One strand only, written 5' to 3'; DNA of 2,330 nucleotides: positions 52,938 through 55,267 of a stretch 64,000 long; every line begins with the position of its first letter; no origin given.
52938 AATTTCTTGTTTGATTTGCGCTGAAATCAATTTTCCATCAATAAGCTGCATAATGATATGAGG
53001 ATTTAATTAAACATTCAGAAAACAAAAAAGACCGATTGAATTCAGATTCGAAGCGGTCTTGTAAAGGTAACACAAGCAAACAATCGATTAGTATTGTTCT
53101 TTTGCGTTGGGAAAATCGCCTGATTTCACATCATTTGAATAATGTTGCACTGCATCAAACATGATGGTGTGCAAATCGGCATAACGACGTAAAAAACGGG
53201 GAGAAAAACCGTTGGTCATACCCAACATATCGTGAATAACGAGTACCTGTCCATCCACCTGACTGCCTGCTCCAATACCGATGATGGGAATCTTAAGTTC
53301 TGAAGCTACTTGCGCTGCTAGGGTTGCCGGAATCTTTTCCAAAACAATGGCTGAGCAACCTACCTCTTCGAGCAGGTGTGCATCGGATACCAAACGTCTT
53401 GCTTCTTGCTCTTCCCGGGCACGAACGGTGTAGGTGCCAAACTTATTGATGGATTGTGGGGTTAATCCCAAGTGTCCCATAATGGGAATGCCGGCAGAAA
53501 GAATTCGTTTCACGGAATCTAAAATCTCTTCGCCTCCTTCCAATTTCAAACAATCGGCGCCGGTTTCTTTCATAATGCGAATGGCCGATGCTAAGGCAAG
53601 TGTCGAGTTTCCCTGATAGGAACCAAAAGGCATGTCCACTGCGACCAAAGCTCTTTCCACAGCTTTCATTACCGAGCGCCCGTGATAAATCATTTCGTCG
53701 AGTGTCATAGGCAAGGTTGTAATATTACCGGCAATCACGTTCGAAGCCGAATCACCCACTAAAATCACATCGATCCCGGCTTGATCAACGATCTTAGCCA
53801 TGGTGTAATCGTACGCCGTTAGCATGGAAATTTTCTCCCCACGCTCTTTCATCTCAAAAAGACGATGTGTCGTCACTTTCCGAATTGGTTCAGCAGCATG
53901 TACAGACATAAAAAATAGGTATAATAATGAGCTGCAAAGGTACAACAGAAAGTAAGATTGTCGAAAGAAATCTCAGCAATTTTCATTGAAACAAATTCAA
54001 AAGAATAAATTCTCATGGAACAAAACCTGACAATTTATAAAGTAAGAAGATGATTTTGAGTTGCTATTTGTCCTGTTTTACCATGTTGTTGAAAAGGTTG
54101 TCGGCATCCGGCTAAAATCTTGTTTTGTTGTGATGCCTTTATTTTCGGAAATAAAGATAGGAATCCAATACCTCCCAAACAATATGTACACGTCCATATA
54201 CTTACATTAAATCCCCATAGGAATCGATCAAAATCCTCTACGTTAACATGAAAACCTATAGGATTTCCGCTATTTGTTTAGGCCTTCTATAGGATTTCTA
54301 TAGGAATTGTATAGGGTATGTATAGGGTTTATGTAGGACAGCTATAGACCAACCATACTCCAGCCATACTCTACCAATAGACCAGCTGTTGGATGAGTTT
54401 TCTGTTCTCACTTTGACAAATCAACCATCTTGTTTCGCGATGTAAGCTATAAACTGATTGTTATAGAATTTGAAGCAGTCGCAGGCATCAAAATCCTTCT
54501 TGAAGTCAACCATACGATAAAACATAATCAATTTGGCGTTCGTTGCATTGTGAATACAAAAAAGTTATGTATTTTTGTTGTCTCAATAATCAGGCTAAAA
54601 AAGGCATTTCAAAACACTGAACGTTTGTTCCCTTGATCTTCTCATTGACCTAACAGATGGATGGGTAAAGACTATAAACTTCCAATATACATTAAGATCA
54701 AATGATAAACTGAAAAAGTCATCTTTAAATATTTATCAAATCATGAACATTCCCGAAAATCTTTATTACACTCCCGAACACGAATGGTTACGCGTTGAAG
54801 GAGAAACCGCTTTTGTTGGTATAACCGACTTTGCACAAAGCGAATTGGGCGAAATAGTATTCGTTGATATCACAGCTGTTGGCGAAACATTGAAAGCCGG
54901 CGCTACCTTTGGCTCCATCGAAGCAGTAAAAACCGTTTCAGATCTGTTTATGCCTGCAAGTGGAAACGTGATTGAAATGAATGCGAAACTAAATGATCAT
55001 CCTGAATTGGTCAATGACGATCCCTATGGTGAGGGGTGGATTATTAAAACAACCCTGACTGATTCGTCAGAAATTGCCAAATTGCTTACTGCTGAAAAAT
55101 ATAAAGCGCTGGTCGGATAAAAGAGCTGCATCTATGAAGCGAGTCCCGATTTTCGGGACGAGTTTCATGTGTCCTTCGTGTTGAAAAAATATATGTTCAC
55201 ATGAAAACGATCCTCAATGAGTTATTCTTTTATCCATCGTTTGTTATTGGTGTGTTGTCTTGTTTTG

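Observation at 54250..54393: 11-bp-period TATAGG array no. 2 in the divergent panB/gcvH region, drifting in sequence while holding phase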

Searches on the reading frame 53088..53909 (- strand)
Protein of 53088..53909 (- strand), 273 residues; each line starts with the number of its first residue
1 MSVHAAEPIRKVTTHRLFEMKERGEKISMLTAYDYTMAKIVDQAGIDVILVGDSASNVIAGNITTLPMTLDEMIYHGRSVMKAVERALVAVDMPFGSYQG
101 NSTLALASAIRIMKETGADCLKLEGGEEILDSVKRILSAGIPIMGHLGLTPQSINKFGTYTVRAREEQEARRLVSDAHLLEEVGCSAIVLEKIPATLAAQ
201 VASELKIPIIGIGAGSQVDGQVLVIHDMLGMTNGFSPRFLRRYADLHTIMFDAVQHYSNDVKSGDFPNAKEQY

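Call 14: find_related_loci(query=window:53088-53909:-, collection=genome_contigs, flank=3000)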
Query window:53088-53909:- (273 aa) in genome_contigs; peptide patterns used: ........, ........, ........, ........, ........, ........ (x = any residue, [..] = any of these).
588 stretches matched a pattern; 513 encode a relative of the query (tblastn E <= 1e-3); the best 80 are kept; 80 distinct loci.
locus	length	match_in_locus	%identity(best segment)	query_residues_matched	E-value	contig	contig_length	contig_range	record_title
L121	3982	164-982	99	1-273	0e+0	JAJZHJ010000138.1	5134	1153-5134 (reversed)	MAG: Bacteroidetes bacterium isolate LL7.bin25 NODE_24527_length_5134_cov_1.329539, whole genome shotgun sequence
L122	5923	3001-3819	93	1-273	2e-166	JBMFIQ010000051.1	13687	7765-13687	MAG: Microbacter sp. isolate KM4324-27 NODE_51_length_13687_cov_7.239530, whole genome shotgun sequence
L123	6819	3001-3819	89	1-273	1e-165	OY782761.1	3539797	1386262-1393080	MAG: uncultured Microbacter sp. isolate 18e5b0ea-38ec-4f9a-a4be-e39ef802a315 genome assembly, chromosome: 1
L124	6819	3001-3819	88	1-273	7e-165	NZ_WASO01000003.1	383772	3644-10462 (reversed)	MAG: Paludibacter sp. isolate SA7853_bin1 NODE_11_length_383772_cov_183.033175, whole genome shotgun sequence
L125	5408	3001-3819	89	1-273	1e-165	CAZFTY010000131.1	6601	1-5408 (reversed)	MAG TPA_asm: uncultured Microbacter sp. isolate binchicken_co20_370 genome assembly, contig: NODE_20717_length_6601_cov_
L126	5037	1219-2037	88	1-273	3e-166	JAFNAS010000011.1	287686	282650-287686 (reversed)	MAG: Bacteroidetes bacterium isolate CTSoil_024 scaffold_40, whole genome shotgun sequence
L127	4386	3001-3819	88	1-273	1e-166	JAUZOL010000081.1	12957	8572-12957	MAG: Bacteroidota bacterium isolate bin158(14d) GGDLCEIM_81, whole genome shotgun sequence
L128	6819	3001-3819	88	1-273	2e-164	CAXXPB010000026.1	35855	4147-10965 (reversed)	MAG: uncultured Microbacter sp. isolate 8123eb00-e18b-4172-bf70-156c16b57224 genome assembly, contig: contig_26, whole g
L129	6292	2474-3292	98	1-273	0e+0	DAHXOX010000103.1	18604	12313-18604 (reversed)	MAG TPA_asm: Paludibacter sp. isolate clean1867 k141_4571, whole genome shotgun sequence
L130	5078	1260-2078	81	1-273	3e-150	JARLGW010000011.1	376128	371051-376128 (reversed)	MAG: Paludibacteraceae bacterium isolate MAG_CO152 MetaCoAG_Bin_152_Oxic_k141_1521102, whole genome shotgun sequence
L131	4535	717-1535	80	1-273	8e-151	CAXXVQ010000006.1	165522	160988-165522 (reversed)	MAG: Paludibacteraceae bacterium isolate 652e5631-a02e-49fa-becf-c47b9cb2a942 genome assembly, contig: contig_6, whole g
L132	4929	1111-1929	79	1-273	6e-150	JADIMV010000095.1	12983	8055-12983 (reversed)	MAG: Candidatus Aphodosoma intestinipullorum isolate 3924 E1M07__C224930_L12983_SRR9113726, whole genome shotgun sequenc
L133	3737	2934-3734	79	7-273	2e-150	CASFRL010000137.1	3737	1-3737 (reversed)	uncultured Bacteroidales bacterium isolate CO.O94.metabat-bins.172 genome assembly, contig: CO.O94.metabat-bins.172.fa_k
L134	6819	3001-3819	77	1-273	1e-145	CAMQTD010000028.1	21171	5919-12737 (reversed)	MAG TPA_asm: uncultured Parabacteroides sp. isolate ERR3139991_bin.1_metaWRAP_v1.3_MAG genome assembly, contig: ERZ47404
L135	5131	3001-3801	78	7-273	3e-146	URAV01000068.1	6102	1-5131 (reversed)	uncultured Porphyromonadaceae bacterium isolate UMGS835 genome assembly, contig: NODE_7596_length_6102_cov_7.794609, who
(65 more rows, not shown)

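Call 25: find_encoding_contigs(protein=window:53091-53909:-, flank=3000, max_places=10)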
Protein window:53091-53909:- (273 aa): 8 contigs read that carry it; 4 places shown.
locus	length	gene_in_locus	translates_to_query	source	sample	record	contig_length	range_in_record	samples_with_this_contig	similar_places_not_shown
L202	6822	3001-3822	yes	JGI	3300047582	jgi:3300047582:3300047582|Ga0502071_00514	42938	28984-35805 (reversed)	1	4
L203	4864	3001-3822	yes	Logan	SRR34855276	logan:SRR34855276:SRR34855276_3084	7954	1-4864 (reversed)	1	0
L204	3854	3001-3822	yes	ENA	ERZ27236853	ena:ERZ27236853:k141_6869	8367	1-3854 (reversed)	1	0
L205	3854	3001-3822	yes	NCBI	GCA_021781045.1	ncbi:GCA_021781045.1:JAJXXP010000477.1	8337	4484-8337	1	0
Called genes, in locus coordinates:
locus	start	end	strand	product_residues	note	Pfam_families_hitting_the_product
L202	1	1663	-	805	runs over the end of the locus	PF13715:CarbopepD_reg_2, PF18939:DUF5686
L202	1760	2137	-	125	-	PF01597:GCV_H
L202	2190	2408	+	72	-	-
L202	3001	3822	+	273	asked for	PF02548:Pantoate_transf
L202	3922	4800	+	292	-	PF00763:THF_DHG_CYH, PF02882:THF_DHG_CYH_C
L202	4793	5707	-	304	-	-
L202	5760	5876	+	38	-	-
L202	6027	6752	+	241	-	-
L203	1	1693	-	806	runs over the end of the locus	PF13715:CarbopepD_reg_2, PF18939:DUF5686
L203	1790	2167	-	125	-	PF01597:GCV_H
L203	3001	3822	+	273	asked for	PF02548:Pantoate_transf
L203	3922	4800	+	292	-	PF00763:THF_DHG_CYH, PF02882:THF_DHG_CYH_C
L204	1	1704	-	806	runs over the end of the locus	PF13715:CarbopepD_reg_2, PF18939:DUF5686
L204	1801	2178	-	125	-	PF01597:GCV_H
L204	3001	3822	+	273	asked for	PF02548:Pantoate_transf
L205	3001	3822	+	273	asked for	PF02548:Pantoate_transf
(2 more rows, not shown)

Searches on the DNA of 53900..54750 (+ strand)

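Call 69: search_dna_similar(query=window:54150-54450:+, collection=plasmids, mode=distant, max_evalue=0.01, max_rows=10)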
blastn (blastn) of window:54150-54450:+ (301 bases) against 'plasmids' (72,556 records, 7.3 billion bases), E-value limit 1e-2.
No match.

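Call 71: search_dna_similar(query=window:54150-54450:+, collection=phages, mode=distant, max_evalue=0.01, max_rows=10)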
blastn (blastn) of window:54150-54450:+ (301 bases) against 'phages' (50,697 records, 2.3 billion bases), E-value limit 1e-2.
No match.

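Call 72: search_rna_families(source=window, start=53900, end=54750, threshold=evalue, max_evalue=1)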
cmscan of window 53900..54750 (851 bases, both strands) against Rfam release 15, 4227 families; matches with E-value up to 1: 0.
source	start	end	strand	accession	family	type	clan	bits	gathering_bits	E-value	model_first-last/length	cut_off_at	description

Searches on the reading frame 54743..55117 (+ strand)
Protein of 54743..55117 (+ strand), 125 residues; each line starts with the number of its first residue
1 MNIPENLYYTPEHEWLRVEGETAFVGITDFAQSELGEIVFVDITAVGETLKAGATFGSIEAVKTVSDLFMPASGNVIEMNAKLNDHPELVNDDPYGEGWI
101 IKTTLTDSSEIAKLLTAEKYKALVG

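Call 24: find_encoding_contigs(protein=window:54743-55117:+, flank=3000, max_places=10)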
Protein window:54743-55117:+ (125 aa): 1 contig read that carries it; 1 place shown.
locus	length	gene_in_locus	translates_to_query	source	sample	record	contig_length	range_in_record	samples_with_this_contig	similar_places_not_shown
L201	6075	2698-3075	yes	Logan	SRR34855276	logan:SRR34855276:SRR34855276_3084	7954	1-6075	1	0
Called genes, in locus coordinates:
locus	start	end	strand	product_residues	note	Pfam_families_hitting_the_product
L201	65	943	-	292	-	PF00763:THF_DHG_CYH, PF02882:THF_DHG_CYH_C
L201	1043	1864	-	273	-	PF02548:Pantoate_transf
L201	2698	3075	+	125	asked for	PF01597:GCV_H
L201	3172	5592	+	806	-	PF13715:CarbopepD_reg_2, PF18939:DUF5686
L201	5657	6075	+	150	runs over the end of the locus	-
